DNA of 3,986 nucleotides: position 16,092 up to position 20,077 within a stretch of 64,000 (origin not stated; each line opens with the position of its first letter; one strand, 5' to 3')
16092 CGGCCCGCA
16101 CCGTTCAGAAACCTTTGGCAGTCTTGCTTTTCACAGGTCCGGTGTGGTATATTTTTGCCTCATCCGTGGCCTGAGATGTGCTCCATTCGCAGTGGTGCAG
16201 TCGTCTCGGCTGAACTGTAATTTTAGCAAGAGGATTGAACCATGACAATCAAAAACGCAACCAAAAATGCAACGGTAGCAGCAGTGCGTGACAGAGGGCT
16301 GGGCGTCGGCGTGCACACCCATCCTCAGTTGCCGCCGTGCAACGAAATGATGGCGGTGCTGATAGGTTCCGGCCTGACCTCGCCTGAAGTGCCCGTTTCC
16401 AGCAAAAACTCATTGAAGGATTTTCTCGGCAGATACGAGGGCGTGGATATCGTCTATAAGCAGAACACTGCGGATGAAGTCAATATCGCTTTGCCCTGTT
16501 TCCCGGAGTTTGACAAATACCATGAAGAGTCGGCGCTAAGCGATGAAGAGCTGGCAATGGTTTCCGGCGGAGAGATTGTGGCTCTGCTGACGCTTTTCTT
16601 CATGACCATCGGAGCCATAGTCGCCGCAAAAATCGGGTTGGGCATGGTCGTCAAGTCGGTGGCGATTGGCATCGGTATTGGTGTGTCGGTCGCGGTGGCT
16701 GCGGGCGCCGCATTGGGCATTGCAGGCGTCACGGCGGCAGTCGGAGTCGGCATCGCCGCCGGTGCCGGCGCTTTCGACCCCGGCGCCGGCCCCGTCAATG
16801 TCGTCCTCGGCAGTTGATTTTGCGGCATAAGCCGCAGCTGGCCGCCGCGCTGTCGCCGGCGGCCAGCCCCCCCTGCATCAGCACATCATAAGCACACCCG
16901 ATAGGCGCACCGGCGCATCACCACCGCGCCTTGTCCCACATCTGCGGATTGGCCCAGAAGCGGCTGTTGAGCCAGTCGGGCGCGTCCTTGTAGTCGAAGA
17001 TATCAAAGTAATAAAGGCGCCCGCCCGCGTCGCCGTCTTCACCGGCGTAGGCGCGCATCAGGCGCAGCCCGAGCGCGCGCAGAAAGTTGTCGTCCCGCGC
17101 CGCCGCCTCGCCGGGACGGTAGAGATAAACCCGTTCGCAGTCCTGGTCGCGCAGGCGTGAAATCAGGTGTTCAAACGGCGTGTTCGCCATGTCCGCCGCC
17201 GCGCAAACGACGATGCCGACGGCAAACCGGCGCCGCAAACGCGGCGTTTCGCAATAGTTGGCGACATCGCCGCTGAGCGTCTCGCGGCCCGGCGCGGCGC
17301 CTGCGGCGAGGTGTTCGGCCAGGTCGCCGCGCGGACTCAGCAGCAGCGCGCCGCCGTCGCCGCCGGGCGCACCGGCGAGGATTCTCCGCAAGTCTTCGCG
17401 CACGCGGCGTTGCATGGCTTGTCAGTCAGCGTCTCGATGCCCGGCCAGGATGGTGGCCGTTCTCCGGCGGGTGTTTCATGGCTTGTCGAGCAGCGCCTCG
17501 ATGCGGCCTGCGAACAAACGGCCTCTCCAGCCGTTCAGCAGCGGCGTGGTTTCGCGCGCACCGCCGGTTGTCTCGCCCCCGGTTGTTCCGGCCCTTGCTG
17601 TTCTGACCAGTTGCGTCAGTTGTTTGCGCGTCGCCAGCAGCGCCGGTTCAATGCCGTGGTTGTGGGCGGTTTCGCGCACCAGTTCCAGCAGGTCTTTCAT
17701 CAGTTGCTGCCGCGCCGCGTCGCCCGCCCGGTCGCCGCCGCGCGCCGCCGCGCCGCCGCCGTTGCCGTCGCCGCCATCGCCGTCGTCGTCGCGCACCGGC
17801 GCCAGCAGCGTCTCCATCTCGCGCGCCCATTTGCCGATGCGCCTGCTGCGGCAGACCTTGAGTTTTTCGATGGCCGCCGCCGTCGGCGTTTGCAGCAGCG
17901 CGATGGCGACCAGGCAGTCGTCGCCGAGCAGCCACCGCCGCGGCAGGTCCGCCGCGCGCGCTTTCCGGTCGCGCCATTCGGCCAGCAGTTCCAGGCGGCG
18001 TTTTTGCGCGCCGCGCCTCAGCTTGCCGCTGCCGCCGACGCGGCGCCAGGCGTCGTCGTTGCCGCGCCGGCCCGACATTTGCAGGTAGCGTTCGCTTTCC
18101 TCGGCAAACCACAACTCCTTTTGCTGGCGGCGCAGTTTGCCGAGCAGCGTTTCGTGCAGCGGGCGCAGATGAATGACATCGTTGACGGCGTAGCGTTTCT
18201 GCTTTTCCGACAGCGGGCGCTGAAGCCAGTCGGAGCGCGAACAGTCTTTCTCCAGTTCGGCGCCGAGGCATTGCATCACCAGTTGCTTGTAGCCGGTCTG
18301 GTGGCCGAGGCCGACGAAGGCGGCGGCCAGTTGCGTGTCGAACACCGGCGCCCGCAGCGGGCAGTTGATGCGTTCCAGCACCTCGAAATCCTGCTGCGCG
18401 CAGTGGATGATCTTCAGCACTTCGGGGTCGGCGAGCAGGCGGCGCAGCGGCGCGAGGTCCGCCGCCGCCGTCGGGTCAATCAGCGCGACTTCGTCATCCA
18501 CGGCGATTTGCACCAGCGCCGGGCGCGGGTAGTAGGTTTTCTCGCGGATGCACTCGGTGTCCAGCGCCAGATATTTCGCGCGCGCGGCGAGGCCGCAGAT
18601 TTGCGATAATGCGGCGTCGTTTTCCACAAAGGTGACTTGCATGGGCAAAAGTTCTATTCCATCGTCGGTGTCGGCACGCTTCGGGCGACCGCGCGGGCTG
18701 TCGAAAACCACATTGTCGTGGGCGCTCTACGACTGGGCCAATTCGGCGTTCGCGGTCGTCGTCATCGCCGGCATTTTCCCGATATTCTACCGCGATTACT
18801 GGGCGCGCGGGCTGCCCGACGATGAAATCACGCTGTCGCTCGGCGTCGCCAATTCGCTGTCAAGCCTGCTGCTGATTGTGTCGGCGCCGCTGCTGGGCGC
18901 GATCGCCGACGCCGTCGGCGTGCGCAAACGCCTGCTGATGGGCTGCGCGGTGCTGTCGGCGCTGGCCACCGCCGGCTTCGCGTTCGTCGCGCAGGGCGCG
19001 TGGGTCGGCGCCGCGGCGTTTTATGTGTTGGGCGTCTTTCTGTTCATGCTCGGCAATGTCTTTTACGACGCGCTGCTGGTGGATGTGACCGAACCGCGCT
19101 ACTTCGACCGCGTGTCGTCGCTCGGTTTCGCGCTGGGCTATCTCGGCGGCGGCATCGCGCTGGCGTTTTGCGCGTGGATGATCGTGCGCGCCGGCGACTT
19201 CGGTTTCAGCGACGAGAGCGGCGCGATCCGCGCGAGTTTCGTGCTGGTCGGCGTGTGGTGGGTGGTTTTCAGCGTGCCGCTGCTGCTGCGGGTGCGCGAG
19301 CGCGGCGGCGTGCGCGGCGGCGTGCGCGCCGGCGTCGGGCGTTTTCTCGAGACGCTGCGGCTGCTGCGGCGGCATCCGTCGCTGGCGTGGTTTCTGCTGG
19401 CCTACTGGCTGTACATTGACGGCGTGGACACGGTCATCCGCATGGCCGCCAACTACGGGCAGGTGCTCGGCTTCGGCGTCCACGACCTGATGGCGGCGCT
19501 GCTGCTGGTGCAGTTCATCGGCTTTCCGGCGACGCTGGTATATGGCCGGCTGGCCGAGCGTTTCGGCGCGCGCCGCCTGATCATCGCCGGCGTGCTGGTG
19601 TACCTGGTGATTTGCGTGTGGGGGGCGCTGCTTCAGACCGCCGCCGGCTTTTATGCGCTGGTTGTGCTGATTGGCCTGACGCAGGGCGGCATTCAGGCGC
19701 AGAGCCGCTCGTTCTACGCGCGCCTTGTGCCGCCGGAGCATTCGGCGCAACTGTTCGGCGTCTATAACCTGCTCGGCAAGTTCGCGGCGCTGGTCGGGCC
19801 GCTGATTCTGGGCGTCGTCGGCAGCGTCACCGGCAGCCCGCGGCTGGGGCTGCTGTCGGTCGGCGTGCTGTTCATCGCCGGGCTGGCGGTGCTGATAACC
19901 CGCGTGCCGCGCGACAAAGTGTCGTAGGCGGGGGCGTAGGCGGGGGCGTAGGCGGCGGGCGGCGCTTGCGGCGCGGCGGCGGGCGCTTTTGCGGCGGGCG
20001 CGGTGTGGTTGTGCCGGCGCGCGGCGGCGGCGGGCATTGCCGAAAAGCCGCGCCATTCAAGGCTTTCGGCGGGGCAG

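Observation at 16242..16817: Orphan NHLP-leader / Gly-Gly precursor with an 81-aa Gly-Ala-Val-Ile core, one of four dispersed paralogs (candidate proteusin-like or glycine-zipper toxin family)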

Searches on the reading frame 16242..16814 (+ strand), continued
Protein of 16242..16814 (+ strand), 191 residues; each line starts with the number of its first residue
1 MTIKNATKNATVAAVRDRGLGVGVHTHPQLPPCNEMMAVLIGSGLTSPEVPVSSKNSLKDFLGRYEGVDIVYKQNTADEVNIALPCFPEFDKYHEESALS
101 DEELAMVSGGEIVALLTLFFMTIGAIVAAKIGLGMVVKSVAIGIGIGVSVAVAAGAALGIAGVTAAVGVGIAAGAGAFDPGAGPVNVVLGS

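Call 98: list_cluster_members(proteins=[P0006, P0063, P0157, P0111, P0037])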
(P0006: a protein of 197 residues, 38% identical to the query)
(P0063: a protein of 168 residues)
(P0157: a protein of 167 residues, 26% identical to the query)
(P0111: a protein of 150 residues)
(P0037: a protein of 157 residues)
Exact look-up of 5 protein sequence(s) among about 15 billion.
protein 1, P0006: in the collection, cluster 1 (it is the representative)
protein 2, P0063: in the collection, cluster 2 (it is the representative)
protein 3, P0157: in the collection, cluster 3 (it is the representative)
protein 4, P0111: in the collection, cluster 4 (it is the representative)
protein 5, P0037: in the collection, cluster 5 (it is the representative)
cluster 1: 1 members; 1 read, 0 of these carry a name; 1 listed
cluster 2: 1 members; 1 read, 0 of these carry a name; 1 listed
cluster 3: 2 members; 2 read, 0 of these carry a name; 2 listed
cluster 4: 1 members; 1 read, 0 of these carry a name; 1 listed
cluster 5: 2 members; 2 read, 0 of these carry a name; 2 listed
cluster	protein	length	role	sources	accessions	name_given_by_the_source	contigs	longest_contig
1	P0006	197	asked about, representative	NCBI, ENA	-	-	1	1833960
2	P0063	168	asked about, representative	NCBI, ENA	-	-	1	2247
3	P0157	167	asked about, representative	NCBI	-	-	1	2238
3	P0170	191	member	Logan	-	-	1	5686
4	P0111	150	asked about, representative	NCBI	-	-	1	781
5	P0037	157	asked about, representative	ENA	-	-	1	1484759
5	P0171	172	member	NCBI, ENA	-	-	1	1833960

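Call 99: search_solved_structures(query=window:16242-16814:+, max_evalue=10)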
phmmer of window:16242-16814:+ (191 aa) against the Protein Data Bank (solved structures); distinct sequences matched with E-value up to 10: 3.
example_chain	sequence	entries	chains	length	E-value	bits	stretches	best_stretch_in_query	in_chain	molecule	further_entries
8tb1_A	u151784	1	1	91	0.52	13.1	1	64-112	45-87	NHLP leader peptide family natural product, tumor homing peptide 1 (TH1) substrate chimera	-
9qrf_A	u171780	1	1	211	2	11.2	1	36-78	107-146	ancestor of diDNase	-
8ux4_AE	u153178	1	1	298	2.1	11.1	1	45-94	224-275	Small ribosomal subunit protein mS27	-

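Call 100: search_protein_families(library=phrogs, proteins=[window:16242-16814:+], max_evalue=0.01)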
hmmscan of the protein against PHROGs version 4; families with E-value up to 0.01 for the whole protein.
window:16242-16814:+ (191 aa): 0 families

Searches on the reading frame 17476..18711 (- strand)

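Call 28: search_protein_families(library=ncbifam, proteins=[window:17476-18711:-], max_evalue=0.00001)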
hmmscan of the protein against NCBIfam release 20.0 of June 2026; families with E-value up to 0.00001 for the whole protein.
window:17476-18711:- (411 aa): 5 families
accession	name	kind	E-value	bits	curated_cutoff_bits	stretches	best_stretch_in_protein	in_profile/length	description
TIGR01388.1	rnd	equivalog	7.3e-87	292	298.95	1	29-408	2-361/363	ribonuclease D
NF008089.0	PRK10829.1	equivalog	1.9e-60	204.8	516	1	25-410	2-372/375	ribonuclease D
NF011539.0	PRK14975.1-3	equivalog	5e-18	64.7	640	1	22-197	43-224/628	bifunctional 3'-5' exonuclease/DNA polymerase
NF011540.0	PRK14975.1-4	equivalog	5.6e-15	54.9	601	1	24-199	1-170/576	bifunctional 3'-5' exonuclease/DNA polymerase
NF004397.1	PRK05755.1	equivalog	9.8e-09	34.3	720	1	29-208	300-492/889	DNA polymerase I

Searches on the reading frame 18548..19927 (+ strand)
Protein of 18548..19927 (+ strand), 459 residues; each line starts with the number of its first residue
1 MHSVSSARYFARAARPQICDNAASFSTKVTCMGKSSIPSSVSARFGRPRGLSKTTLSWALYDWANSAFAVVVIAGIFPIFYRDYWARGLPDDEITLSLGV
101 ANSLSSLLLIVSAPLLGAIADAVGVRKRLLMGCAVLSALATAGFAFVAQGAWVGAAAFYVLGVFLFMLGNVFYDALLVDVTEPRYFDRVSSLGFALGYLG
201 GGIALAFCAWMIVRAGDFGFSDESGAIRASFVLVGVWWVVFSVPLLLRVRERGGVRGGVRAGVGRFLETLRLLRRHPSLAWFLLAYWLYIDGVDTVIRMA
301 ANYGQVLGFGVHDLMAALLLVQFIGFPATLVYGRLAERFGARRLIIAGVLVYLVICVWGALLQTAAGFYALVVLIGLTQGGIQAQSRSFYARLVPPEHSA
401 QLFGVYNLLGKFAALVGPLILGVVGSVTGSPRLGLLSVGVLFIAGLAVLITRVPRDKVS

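Call 28: search_protein_families(library=ncbifam, proteins=[window:18548-19927:+], max_evalue=0.00001)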
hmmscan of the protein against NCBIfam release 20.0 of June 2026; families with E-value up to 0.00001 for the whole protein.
window:18548-19927:+ (459 aa): 7 families
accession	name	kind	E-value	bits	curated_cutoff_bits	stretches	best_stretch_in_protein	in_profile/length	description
TIGR00900.1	2A0121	subfamily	8.3e-09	35.3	319.6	1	315-456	36-182/364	H+ Antiporter protein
TIGR00792.1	gph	subfamily_domain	1.8e-08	33.5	231.35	1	134-376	81-319/437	glycoside-pentoside-hexuronide (GPH):cation symporter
TIGR00890.1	2A0111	subfamily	1.3e-06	27.7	374.85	0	196-444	133-373/377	oxalate/formate antiport family MFS transporter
NF047396.1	MFS_flip_LtaA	equivalog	1.9e-06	27.2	450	1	343-448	278-382/394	lipoteichoic acid biosynthesis MFS flippase LtaA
TIGR00880.1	2_A_01_02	superfamily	2.5e-06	27.7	131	1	329-448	11-133/141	multidrug resistance protein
TIGR00895.1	2A0115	subfamily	5.5e-06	25.5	418.55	1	311-424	284-397/398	aromatic acid/H+ symport family MFS transporter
TIGR00893.1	2A0114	subfamily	9.1e-06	24.8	395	1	321-450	260-397/399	D-galactonate transporter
